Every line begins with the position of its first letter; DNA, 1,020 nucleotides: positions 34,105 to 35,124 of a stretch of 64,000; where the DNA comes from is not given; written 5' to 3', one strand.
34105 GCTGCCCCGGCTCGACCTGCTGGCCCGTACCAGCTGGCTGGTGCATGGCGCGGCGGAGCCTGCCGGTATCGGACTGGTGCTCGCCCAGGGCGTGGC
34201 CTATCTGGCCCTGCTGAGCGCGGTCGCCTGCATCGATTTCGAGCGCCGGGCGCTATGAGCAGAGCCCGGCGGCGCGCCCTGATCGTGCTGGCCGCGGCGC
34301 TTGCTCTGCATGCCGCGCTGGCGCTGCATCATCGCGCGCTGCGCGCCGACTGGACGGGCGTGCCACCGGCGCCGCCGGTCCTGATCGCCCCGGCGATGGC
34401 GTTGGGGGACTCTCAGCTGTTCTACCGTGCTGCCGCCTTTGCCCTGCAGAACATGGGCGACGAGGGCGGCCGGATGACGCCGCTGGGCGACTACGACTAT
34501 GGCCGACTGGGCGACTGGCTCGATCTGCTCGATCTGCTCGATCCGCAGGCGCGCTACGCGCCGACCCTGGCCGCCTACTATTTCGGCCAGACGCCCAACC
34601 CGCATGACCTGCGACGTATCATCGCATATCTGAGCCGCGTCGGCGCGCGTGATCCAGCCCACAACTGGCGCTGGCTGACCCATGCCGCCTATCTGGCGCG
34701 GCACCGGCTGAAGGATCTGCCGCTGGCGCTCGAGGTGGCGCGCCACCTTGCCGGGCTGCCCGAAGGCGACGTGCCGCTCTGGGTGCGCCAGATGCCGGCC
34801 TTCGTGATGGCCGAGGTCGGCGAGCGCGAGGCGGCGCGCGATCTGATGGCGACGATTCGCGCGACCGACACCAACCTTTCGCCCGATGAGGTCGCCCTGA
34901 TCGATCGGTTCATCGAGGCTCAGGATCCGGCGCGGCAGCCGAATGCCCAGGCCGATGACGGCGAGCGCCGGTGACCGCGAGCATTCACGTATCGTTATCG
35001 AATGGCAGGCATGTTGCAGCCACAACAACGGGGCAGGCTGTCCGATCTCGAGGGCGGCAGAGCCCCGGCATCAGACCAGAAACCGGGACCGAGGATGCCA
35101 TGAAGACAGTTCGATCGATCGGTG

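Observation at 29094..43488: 14-kb type IV pilus / MSHA-like cluster with an ABC-2 exporter built into its operons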

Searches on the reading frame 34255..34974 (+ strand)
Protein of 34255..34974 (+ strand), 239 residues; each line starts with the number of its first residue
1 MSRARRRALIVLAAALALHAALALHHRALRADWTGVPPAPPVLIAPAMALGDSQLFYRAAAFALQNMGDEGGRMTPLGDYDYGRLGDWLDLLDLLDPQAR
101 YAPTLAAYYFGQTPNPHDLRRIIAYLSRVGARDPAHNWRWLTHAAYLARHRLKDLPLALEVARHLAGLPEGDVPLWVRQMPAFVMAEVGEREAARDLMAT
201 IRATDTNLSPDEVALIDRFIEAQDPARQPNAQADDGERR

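Call 4: search_protein_families(library=pfam, proteins=[window:34255-34974:+], max_evalue=0.01)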
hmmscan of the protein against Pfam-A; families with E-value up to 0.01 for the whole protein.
window:34255-34974:+ (239 aa): 0 families

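Call 6: search_protein_families(library=ncbifam, proteins=[window:34255-34974:+], max_evalue=0.01)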
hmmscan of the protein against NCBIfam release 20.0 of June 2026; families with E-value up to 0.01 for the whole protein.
window:34255-34974:+ (239 aa): 0 families
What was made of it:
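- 34255..34974 (+): UnkTM: a single-pass inner-membrane protein with a periplasmic all-alpha, TPR-like domain. It is the invariable partner of the permease. Its start overlaps the permease stop codon (ATGA). No Pfam or NCBIfam hit (calls 4, 6).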

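Call 31: search_solved_structures(query=A5, max_evalue=10)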
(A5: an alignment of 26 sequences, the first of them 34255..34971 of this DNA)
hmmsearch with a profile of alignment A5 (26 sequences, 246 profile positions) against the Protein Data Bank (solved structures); distinct sequences matched with E-value up to 10: 6.
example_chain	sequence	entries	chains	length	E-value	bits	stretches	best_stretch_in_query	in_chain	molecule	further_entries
6ft5_A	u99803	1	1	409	0.043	16.6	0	96-203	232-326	alphaRep A3_A3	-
6fj4_A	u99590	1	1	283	0.41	13.4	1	84-117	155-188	Endo-1,4-beta-xylanase Y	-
1gkk_A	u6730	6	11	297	0.45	13.2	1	84-117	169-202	ENDO-1,4-BETA-XYLANASE Y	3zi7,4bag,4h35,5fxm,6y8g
1gkl_A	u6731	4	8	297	0.49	13.1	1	84-117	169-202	ENDO-1,4-BETA-XYLANASE Y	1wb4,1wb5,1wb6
3ltm_A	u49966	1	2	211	0.78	12.5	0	94-203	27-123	Alpha-Rep4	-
3ltj_A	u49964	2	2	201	0.82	12.4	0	94-203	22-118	AlphaRep-4 | bA3-2: binder of A3 protein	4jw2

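Call 34: find_homologous_proteins(query=window:34255-34971:+)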
Query window:34255-34971:+ (239 aa): 144 proteins with E <= 0.001 among 8000 candidates; the best 120 are listed.
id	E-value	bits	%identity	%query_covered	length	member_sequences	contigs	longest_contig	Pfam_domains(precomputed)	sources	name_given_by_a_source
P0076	6.3e-143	493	94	93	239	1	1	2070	-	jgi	jgi:hypothetical protein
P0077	1.2e-119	417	85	94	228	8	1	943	-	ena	-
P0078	3.5e-115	402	82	94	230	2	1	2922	-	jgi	jgi:hypothetical protein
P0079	1.6e-114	400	82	85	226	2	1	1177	-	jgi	jgi:hypothetical protein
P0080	5.8e-114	398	82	82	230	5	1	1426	-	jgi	jgi:hypothetical protein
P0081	1.0e-112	394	81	84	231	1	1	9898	-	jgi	jgi:hypothetical protein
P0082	1.5e-112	394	81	92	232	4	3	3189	-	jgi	jgi:hypothetical protein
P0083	2.1e-112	393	80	94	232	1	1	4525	-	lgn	-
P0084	2.2e-112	393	81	94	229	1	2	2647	-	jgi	jgi:hypothetical protein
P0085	2.5e-112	393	81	94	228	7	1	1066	-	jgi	jgi:hypothetical protein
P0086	3.1e-112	393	80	95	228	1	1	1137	-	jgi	jgi:hypothetical protein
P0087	6.8e-112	392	79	94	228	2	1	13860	-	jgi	jgi:hypothetical protein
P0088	8.7e-112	391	81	94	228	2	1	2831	-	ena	-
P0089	2.0e-111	390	80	94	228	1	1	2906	-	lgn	-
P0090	3.9e-110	386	80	83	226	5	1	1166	-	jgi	-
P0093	1.6e-108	381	77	96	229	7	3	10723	-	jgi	jgi:hypothetical protein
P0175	1.2e-53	201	55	69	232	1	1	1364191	-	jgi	jgi:hypothetical protein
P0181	3.2e-51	193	50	74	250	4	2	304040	-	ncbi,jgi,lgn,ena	ncbi:MAG: hypothetical protein R3D03_04265 [Geminicoccaceae bacterium]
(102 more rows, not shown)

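Call 37: find_encoding_contigs(protein=P0181, flank=10000, max_places=1)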
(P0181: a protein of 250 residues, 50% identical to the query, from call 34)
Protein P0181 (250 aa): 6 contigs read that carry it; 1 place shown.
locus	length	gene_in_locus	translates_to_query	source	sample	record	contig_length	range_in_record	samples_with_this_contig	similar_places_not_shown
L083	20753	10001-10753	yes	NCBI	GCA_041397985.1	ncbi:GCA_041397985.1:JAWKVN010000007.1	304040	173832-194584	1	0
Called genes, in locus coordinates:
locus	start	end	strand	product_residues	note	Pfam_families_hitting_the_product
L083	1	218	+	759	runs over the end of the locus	PF02706:Wzz, PF01656:CbiA (weak), PF13614:AAA_31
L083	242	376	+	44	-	-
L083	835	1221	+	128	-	-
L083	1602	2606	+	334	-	PF00535:Glycos_transf_2, PF10111:Glyco_tranf_2_2 (weak)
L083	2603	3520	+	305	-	PF00535:Glycos_transf_2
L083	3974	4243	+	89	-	-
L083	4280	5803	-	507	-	PF00501:AMP-binding, PF13193:AMP-binding_C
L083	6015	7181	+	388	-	PF00437:T2SSE, PF13191:AAA_16 (faint)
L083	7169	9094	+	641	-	PF00263:Secretin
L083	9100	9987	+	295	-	-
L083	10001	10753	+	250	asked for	-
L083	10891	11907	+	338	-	-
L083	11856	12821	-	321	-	PF05448:AXE1 (faint), PF02129:Peptidase_S15 (weak), PF20434:BD-FAE (faint), PF00561:Abhydrolase_1, PF12146:Hydrolase_4, PF12697:Abhydrolase_6, PF00326:Peptidase_S9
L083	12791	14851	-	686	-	PF25225:DUF7843, PF13387:Lnb_N, PF25222:DUF7840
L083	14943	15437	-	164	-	PF11220:DUF3015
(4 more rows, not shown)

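Call 38: find_encoding_contigs(protein=P0175, flank=10000, max_places=1)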
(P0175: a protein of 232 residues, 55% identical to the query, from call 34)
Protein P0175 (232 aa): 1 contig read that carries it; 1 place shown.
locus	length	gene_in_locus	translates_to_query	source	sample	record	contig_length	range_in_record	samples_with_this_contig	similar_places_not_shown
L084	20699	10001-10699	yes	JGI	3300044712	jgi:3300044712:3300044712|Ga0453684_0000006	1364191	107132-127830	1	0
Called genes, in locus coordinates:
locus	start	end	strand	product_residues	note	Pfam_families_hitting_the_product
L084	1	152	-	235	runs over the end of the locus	PF00005:ABC_tran, PF13304:AAA_21 (faint)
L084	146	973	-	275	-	PF13476:AAA_23 (weak), PF00005:ABC_tran, PF13304:AAA_21 (faint), PF12399:BCA_ABC_TP_C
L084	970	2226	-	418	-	PF11862:DUF3382, PF02653:BPD_transp_2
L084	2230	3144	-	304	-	PF02653:BPD_transp_2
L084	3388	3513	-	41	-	-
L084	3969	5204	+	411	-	PF13176:TPR_7 (faint), PF13181:TPR_8 (faint), PF13371:TPR_9 (faint), PF13414:TPR_11 (faint), PF13432:TPR_16 (weak), PF14559:TPR_19 (weak), PF00515:TPR_1 (weak), PF07719:TPR_2 (weak), +3 more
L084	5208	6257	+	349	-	PF13401:AAA_22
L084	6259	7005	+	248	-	PF06750:A24_N_bact, PF01478:Peptidase_A24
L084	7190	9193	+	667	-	PF00263:Secretin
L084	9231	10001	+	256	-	-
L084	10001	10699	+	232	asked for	-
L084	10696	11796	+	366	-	PF12833:HTH_18, PF00165:HTH_AraC (weak)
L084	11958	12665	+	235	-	PF07963:N_methyl (weak)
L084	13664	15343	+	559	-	PF05157:MshEN, PF00437:T2SSE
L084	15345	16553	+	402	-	PF28597:T2SSF_N, PF00482:T2SSF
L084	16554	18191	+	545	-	-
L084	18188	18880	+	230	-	-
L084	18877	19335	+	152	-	-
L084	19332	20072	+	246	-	PF00005:ABC_tran, PF13304:AAA_21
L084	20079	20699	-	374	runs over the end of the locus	PF00437:T2SSE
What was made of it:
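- In L084 the same system is joined to a TPR protein, an AAA_22 (MshM-like) protein and a prepilin peptidase (call 38).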

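Call 46: predict_structure(alignment_id=A6)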
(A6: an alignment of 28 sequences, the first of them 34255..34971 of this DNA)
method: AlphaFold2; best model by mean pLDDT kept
length: 239 residues; sequences in the alignment: 28
mean_pLDDT: 91.6   pTM: 0.82
mean pLDDT of the five models: 91.6, 90.9, 90.6, 89.5, 88.9
residues with pLDDT >= 90: 184; 70-90: 37; 50-70: 18; < 50: 0
segments of 3 or more residues with pLDDT < 50: none
pLDDT, mean of each block of 10 residues (from residue 1): 92 94 74 77 90 93 87 87 97 96 97 98 98 97 98 98 94 95 97 97 95 97 84 61
secondary structure, 60 per line:
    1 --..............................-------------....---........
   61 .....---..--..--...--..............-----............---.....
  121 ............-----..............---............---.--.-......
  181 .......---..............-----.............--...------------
elements in order: H3-32 H46-49 H53-65 H82-95 H101-112 H116-132 H138-151 H155-166 H175-187 H191-204 H210-222
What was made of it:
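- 34255..34974 (+): AF2 pLDDT 91.6 (call 46).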

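Call 52: fold_search(model_id=the predicted structure, library=pdb)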
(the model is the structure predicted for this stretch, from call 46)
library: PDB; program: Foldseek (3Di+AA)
matches with E <= 10: 1156; with E <= 0.001: 0
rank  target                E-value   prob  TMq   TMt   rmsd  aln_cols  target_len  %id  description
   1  8chy                  2.8e-02  0.99  0.35  0.32   9.3       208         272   17  Crystal structure of an 8-repeat consensus TPR superhelix with Zinc. (released 2024-02-21)
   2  8zht_B                4.5e-02  1.00  0.41  0.53   7.2       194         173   13  Structure of PpiD-YfgM complex (released 2025-02-12)
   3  6eou                  5.1e-02  0.99  0.37  0.28   9.7       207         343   16  O-GlcNAc transferase TPR domain with the intellectual disability associated mutation L254F (released 2018-05-09)
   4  6e9v_A                6.2e-02  0.89  0.27  0.30  11.1       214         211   16  DHF79 filament (released 2018-11-21)
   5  3q7f_A                6.8e-02  1.00  0.41  0.33   6.8       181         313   14  Cryptococcus neoformans protein farnesyltransferase in complex with FPP and ethylenediamine inhibitor 1 (released 2011-08-03)
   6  5g04_K                7.1e-02  0.98  0.34  0.19   9.7       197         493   13  Structure of the human APC-Cdc20-Hsl1 complex (released 2016-05-25)
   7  9qhc_B                7.1e-02  0.91  0.26  0.23  10.7       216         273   13  Crystal structure of 8-repeat CTPR protein with eliminated coordination sites (released 2025-10-22)
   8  5h78_A                7.4e-02  0.99  0.40  0.47  11.4       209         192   13  Crystal structure of the PKA-DHR14 fusion protein (released 2017-06-28)
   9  6voa_E                7.4e-02  0.99  0.36  0.24  10.4       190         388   16  Cryo-EM structure of the BBSome-ARL6 complex (released 2020-06-24)
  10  9k7u_A                7.4e-02  0.93  0.21  0.32  12.6       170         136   12  Crystal structure of designed zinc-induced heterodimer Heter-Zn2-HEHE-22 (released 2025-10-29)
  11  5a6c_A                7.4e-02  0.93  0.28  0.21  13.3       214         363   15  Concomitant binding of Afadin to LGN and F-actin directs planar spindle orientation (released 2015-12-30)
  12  9qhc_A                7.4e-02  0.84  0.24  0.21  11.8       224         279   16  Crystal structure of 8-repeat CTPR protein with eliminated coordination sites (released 2025-10-22)
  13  3hym_B                7.4e-02  0.82  0.24  0.20  12.7       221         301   14  Insights into Anaphase Promoting Complex TPR subdomain assembly from a CDC26-APC6 structure (released 2009-08-11)
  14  5a7d_H                8.2e-02  0.99  0.39  0.29  10.1       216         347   12  Tetrameric assembly of LGN with Inscuteable (released 2016-08-03)
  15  8pkp_K                8.2e-02  0.98  0.35  0.19  10.8       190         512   16  Cryo-EM structure of the apo Anaphase-promoting complex/cyclosome (APC/C) at 3.2 Angstrom resolution (released 2023-07-19)
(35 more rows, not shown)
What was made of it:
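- UnkTM's nearest folds are generic TPR proteins, among them YfgM and BamD (call 52), which I know as membrane or periplasmic TPR chaperones.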

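Call 80: find_encoding_contigs(protein=P0087, flank=10000, max_places=1)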
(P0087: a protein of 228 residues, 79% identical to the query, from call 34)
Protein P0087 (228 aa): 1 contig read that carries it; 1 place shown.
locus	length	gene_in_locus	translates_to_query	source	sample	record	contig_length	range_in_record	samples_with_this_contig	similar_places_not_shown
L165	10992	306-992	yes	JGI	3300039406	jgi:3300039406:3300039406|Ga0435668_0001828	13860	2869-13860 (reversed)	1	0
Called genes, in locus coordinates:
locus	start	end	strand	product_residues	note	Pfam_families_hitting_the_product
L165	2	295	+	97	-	?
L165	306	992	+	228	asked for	-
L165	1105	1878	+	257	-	PF07963:N_methyl (weak)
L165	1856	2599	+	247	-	PF00005:ABC_tran, PF13304:AAA_21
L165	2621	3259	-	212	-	-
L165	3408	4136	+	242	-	PF00596:Aldolase_II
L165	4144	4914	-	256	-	-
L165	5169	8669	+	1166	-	PF08447:PAS_3 (weak), PF12860:PAS_7, PF13426:PAS_9 (weak), PF08448:PAS_4, PF13426:PAS_9 (weak), PF00512:HisKA, PF02518:HATPase_c, PF00072:Response_reg, +2 more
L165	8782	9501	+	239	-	PF00072:Response_reg, PF00486:Trans_reg_C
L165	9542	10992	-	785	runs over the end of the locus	PF01935:DUF87, PF10412:TrwB_AAD_bind (weak)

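Call 81: find_encoding_contigs(protein=P0093, flank=10000, max_places=1)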
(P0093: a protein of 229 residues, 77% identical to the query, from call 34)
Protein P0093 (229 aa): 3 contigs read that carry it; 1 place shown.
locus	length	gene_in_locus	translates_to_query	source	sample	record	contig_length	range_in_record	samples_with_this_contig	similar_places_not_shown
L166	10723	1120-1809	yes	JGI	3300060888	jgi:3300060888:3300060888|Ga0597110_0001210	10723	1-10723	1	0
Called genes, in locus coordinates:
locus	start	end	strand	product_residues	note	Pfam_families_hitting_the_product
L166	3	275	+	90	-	?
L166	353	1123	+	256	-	-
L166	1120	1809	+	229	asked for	-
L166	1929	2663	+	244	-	PF07963:N_methyl (weak)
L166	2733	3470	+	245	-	PF00005:ABC_tran, PF13304:AAA_21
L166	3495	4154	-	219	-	-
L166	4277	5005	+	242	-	PF00596:Aldolase_II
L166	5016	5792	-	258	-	-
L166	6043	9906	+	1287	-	PF12860:PAS_7, PF13426:PAS_9, PF08448:PAS_4, PF00989:PAS, PF08448:PAS_4, PF00512:HisKA, PF02518:HATPase_c, PF00072:Response_reg, +5 more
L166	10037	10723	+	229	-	?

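Call 88: search_protein_representatives(alignment_id=A6)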
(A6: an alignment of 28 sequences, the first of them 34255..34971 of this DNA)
Query: 28 sequences, 233 profile positions. Proteins with E-value up to 0.001 (for the whole library): 647; up to 1e-10: 516; up to 1e-30: 287. The best 150 are listed.
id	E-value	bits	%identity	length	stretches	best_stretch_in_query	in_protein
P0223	5.1e-86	304.4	-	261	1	5-230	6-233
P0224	1.7e-84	299.3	-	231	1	1-228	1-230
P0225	4.6e-82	291.4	-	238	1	4-227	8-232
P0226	2.0e-81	289.3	-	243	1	6-231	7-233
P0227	5.6e-79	281.3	-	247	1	4-231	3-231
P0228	5.8e-79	281.3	-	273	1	5-228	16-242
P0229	6.1e-79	281.2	-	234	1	5-226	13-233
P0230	1.8e-78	279.7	-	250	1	8-227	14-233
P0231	4.8e-78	278.3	-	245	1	5-231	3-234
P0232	4.2e-77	275.2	-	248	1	8-231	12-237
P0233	2.4e-76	272.7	-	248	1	4-231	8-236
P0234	2.6e-76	272.6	-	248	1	7-231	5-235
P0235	3.1e-76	272.4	-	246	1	8-229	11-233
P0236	9.5e-76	270.7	-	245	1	6-230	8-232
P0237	6.5e-75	268.0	-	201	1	9-203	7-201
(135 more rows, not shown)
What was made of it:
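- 34255..34974 (+): The family has 647 representatives (call 88).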
